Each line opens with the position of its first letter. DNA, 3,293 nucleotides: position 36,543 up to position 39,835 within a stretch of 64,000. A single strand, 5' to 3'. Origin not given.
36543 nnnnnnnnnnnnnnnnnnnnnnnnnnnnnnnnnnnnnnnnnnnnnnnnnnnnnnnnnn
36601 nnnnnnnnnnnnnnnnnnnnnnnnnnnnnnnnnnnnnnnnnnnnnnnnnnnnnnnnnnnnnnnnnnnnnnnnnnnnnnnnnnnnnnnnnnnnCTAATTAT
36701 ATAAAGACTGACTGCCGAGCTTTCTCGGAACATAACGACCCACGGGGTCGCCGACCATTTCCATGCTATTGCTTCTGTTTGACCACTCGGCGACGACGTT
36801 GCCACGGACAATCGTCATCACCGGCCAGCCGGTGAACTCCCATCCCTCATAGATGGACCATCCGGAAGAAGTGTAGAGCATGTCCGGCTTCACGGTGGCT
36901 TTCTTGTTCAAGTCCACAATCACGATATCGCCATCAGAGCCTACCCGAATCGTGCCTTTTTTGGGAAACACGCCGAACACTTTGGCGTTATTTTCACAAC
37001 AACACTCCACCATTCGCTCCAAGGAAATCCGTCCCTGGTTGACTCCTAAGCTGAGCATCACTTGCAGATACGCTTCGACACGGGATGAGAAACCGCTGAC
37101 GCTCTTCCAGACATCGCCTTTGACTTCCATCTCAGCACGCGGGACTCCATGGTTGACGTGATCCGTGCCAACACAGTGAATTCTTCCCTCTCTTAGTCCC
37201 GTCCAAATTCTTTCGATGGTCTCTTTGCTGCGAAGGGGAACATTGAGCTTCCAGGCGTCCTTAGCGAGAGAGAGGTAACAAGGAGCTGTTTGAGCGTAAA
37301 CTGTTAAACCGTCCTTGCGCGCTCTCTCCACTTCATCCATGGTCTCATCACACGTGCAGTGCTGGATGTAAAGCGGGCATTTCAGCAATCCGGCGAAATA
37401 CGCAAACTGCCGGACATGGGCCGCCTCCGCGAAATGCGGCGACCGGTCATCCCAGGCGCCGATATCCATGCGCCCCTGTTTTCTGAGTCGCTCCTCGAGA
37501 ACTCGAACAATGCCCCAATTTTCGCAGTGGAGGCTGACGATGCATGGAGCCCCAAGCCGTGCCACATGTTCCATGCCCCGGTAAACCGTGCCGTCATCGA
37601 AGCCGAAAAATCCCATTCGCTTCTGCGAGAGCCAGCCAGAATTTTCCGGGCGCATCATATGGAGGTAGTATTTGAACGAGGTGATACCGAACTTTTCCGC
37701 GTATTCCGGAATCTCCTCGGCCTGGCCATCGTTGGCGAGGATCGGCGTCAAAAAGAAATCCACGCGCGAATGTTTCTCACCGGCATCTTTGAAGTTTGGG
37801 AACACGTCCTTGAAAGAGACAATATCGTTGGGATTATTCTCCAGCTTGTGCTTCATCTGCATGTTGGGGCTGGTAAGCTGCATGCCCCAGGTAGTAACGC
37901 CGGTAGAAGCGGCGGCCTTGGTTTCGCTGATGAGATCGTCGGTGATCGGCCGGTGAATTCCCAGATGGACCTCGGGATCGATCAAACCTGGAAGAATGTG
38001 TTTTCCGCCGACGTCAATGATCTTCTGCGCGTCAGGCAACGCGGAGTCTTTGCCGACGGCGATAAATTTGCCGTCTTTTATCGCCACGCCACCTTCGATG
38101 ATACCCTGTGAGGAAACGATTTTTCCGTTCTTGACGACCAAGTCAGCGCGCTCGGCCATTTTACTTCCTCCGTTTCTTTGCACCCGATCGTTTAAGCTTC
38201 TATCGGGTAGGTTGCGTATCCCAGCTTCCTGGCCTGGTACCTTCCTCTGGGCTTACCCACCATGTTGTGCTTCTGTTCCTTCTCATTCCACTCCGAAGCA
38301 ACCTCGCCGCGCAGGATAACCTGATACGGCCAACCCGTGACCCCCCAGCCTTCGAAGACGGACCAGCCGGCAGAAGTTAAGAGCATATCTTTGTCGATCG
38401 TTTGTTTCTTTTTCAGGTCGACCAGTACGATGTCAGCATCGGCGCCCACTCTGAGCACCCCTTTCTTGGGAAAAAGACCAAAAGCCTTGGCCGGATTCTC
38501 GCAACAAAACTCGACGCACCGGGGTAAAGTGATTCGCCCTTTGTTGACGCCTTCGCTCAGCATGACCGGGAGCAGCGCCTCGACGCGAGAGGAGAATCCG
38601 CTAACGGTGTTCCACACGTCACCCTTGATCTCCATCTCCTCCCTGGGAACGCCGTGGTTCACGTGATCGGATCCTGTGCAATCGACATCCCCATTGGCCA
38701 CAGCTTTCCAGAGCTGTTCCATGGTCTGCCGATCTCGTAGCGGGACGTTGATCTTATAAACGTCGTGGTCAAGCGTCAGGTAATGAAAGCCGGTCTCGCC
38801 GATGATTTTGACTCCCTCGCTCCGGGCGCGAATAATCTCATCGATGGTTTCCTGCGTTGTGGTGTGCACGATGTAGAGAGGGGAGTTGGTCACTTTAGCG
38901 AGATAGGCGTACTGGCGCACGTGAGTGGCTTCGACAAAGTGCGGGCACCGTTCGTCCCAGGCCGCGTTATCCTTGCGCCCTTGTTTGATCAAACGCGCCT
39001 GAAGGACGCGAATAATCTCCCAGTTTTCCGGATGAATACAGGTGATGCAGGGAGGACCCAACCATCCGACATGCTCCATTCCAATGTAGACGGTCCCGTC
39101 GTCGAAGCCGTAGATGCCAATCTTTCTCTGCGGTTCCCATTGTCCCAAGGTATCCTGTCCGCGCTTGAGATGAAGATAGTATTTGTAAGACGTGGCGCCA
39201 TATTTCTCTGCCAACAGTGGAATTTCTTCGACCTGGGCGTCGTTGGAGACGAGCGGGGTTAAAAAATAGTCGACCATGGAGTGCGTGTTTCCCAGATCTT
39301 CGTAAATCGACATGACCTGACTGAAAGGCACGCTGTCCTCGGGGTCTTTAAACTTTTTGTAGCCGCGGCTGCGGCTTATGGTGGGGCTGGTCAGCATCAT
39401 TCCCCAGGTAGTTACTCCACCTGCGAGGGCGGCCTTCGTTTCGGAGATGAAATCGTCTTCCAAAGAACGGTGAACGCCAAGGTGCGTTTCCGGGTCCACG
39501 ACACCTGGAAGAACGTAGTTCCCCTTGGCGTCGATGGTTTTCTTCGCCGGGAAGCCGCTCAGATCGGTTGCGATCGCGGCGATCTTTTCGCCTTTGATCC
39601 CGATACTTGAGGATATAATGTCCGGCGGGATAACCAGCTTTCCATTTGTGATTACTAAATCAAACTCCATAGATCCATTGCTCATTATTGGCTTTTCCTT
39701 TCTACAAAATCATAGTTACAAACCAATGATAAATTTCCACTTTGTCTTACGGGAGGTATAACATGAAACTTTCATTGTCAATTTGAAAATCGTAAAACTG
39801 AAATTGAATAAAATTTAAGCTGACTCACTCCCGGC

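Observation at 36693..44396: Quartet of hydantoinase/dihydropyrimidinase-like enzymes that all carry E-x-H instead of the canonical H-x-H metal ligands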

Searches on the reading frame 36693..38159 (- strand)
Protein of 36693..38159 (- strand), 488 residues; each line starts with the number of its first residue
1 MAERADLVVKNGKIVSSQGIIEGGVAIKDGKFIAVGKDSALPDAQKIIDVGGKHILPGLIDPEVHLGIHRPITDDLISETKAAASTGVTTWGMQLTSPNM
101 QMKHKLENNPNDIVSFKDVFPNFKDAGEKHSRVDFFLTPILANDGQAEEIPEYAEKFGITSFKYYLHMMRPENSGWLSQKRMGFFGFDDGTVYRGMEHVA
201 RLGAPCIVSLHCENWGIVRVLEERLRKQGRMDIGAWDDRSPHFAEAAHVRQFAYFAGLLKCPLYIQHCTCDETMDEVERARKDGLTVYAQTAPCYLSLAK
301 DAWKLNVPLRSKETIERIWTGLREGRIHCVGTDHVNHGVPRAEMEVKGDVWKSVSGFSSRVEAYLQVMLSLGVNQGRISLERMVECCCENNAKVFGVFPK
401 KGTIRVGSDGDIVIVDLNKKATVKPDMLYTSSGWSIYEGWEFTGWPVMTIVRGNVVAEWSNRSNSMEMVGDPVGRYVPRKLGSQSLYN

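Call 3: search_protein_families(library=pfam, proteins=[window:36693-38159:-], max_evalue=0.01)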
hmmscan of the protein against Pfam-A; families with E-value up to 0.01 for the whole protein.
window:36693-38159:- (488 aa): 4 families
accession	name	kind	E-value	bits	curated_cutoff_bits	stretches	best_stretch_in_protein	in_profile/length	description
PF01979.26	Amidohydro_1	-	7.8e-15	55.4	25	1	294-456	205-345/345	Amidohydrolase family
PF07969.17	Amidohydro_3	-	8.2e-09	35.9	29.7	1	376-457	405-472/472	Amidohydrolase family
PF00449.26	Urease_alpha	-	0.00048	20.9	23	1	4-47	65-107/121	Urease alpha-subunit, N-terminal domain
PF24890.1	ALN_composite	-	0.0021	18.4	27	1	13-39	12-38/55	Allantoinase, composite domain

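Call 4: search_protein_families(library=ncbifam, proteins=[window:36693-38159:-], max_evalue=0.01)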
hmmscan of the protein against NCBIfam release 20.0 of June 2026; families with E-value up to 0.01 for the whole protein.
window:36693-38159:- (488 aa): 63 families (the best 25 are shown)
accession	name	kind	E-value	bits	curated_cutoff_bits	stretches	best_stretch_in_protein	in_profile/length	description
TIGR02033.1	D-hydantoinase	equivalog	1.6e-72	244.9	393.25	1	8-461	2-441/454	dihydropyrimidinase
NF004839.0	PRK06189.1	equivalog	2.7e-64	217.5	631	1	5-458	3-432/451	allantoinase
NF009941.0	PRK13404.1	subfamily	2.9e-62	210.9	647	1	4-464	3-451/478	dihydropyrimidinase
TIGR03178.1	allantoinase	equivalog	3.3e-59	200.9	357.85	1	6-461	1-429/441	allantoinase AllB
NF006559.0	PRK09060.1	equivalog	5.3e-54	183.2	482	2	255-458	222-423/444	dihydroorotase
NF005751.0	PRK07575.1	equivalog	4.3e-49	167.2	529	2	254-458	219-421/440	dihydroorotase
NF058539.1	ergo_uti2_ErtD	equivalog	6.3e-48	163.8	650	1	6-461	3-434/449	hydantoin-5-propionate amidohydrolase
TIGR00857.1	pyrC_multi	subfamily_domain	8.1e-48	163.4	279.05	1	20-458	3-410/412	dihydroorotase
NF058538.1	ergo_util_ErtD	equivalog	3.3e-46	158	600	1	6-458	2-430/446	hydantoin-5-propionate amidohydrolase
NF002668.0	PRK02382.1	equivalog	6.4e-45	153.7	452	2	185-461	149-415/436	dihydroorotase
NF005960.0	PRK08044.1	equivalog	1.1e-43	149.6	688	1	5-459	3-435/453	allantoinase AllB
NF006837.0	PRK09357.1-2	equivalog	3.3e-38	131.4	575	2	190-457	160-422/428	dihydroorotase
NF003271.0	PRK04250.1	equivalog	2.1e-36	125.4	405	1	7-460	4-391/407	dihydroorotase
NF006841.0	PRK09357.2-2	equivalog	7.6e-35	120.4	640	2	191-458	156-418/421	dihydroorotase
NF006688.0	PRK09236.1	equivalog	6.2e-33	114.2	535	2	204-461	171-428/444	dihydroorotase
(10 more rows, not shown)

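Call 21: search_protein_representatives(alignment_id=A1)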
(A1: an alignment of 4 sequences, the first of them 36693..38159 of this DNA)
Query: 4 sequences, 489 profile positions. Proteins with E-value up to 0.001 (for the whole library): 21464; up to 1e-10: 7889; up to 1e-30: 1966. The best 150 are listed.
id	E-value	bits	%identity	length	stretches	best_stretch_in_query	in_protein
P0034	2.0e-226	769.0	-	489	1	5-489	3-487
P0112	6.5e-190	648.6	-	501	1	4-484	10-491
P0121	2.9e-179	613.4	-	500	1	5-488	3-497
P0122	5.4e-178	609.3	-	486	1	5-481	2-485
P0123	1.2e-171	588.3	-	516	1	4-489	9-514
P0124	8.5e-163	559.1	-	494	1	9-482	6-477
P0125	2.2e-160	551.2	-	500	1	5-484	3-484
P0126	3.0e-149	514.5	-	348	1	153-489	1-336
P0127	4.2e-144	497.5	-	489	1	4-463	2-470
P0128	1.1e-142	492.9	-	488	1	5-489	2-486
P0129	6.7e-136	470.4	-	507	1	4-468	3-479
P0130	2.4e-128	445.5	-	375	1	186-465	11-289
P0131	2.4e-125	435.6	-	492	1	5-489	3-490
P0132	5.0e-121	421.4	-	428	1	146-371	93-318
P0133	5.1e-120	418.0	-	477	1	1-460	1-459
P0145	5.9e-104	365.1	-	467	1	9-483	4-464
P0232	8.2e-80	285.4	-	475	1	9-482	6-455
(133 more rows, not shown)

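Call 84: list_cluster_members(proteins=[P0121, P0123, P0122, P0124, P0125, P0112, P0145, P0232, P0127, P0128])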
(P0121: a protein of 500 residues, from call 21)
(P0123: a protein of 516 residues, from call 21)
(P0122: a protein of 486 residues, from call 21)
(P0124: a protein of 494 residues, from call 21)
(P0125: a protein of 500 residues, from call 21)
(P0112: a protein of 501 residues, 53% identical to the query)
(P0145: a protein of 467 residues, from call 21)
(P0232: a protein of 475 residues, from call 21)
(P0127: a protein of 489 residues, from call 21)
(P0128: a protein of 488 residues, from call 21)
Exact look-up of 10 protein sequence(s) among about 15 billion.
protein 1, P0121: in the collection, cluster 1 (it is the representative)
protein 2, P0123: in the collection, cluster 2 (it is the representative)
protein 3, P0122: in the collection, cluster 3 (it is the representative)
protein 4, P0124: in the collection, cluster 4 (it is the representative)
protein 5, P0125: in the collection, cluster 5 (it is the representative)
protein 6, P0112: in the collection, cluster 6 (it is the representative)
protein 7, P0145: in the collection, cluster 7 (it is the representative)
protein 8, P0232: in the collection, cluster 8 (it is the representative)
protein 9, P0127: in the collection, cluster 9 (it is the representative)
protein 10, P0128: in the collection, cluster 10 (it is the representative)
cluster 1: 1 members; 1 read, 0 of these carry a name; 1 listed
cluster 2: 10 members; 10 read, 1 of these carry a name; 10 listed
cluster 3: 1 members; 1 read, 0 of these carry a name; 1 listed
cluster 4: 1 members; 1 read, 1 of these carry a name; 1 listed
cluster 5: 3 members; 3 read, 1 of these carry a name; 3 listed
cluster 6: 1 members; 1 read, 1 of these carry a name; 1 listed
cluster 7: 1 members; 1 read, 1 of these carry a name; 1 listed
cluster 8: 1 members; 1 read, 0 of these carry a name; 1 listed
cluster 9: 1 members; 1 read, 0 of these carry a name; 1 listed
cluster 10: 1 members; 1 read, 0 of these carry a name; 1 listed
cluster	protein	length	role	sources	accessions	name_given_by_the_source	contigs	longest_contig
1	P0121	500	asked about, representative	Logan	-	-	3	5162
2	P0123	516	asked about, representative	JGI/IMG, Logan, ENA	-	-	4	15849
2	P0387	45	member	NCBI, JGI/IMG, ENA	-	hypothetical protein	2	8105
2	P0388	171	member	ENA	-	-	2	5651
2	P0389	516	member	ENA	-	-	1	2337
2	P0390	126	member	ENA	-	-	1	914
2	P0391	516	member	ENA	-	-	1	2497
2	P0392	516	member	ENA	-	-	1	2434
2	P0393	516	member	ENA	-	-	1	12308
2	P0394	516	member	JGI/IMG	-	-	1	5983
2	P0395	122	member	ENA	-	-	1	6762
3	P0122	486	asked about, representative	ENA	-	-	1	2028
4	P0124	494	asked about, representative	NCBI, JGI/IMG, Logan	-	dihydroorotase-like cyclic amidohydrolase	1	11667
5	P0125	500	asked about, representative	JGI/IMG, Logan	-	-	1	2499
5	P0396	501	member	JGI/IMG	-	dihydropyrimidinase/dihydroorotase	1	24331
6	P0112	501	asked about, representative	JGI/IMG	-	dihydropyrimidinase/dihydroorotase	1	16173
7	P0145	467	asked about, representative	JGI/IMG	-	dihydropyrimidinase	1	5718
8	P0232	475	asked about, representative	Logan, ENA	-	-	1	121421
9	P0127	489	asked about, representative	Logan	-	-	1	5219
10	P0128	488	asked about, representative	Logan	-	-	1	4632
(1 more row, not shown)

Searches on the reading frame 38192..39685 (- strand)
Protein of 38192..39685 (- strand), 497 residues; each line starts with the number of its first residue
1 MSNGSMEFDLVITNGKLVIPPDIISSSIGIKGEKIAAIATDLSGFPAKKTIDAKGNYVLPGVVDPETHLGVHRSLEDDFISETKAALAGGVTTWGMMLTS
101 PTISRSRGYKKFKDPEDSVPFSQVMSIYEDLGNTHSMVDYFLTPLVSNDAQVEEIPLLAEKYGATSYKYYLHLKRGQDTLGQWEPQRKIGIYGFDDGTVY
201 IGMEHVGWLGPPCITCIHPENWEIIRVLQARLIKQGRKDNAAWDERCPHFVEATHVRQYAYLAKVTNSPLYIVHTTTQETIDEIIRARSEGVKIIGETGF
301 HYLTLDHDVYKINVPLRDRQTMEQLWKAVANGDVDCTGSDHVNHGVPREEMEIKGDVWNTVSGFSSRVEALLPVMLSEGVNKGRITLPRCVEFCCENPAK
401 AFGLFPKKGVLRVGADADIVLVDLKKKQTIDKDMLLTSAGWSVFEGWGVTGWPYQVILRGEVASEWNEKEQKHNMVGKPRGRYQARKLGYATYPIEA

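Call 3: search_protein_families(library=pfam, proteins=[window:38192-39685:-], max_evalue=0.01)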
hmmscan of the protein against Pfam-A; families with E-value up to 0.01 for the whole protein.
window:38192-39685:- (497 aa): 2 families
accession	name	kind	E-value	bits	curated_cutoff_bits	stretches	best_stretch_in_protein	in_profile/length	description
PF01979.26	Amidohydro_1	-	1.4e-15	57.8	25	1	290-462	189-344/345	Amidohydrolase family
PF07969.17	Amidohydro_3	-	6.5e-10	39.5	29.7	1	332-432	366-453/472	Amidohydrolase family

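Call 4: search_protein_families(library=ncbifam, proteins=[window:38192-39685:-], max_evalue=0.01)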
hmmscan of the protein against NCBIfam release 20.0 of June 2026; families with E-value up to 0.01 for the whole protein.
window:38192-39685:- (497 aa): 60 families (the best 25 are shown)
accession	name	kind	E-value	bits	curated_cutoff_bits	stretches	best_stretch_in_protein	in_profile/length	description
TIGR02033.1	D-hydantoinase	equivalog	8.9e-76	255.6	393.25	1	11-469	2-442/454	dihydropyrimidinase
NF009941.0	PRK13404.1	subfamily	7.9e-71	239.1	647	2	214-492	181-467/478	dihydropyrimidinase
NF004839.0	PRK06189.1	equivalog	5.9e-64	216.3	631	1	6-471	1-438/451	allantoinase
TIGR03178.1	allantoinase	equivalog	3.5e-60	204.1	357.85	1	9-468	1-429/441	allantoinase AllB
NF006559.0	PRK09060.1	equivalog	1.9e-55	188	482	2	256-465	216-423/444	dihydroorotase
TIGR00857.1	pyrC_multi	subfamily_domain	1.1e-53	182.8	279.05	1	24-464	4-409/412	dihydroorotase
NF058539.1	ergo_uti2_ErtD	equivalog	2.4e-53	181.6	650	2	215-472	177-438/449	hydantoin-5-propionate amidohydrolase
NF002668.0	PRK02382.1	equivalog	3.3e-51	174.4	452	2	214-474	169-421/436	dihydroorotase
NF005960.0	PRK08044.1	equivalog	1.7e-48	165.4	688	2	195-465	165-434/453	allantoinase AllB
NF005751.0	PRK07575.1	equivalog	1e-46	159.3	529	2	236-473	194-427/440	dihydroorotase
NF058538.1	ergo_util_ErtD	equivalog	3.8e-46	157.8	600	2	214-465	176-430/446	hydantoin-5-propionate amidohydrolase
NF003271.0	PRK04250.1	equivalog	5.2e-39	134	405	2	190-472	140-396/407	dihydroorotase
NF006688.0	PRK09236.1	equivalog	2.2e-37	128.9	535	2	260-473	222-433/444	dihydroorotase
NF006837.0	PRK09357.1-2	equivalog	1.9e-36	125.5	575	2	234-466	192-424/428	dihydroorotase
NF006841.0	PRK09357.2-2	equivalog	7.1e-31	107.3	640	2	251-464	204-417/421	dihydroorotase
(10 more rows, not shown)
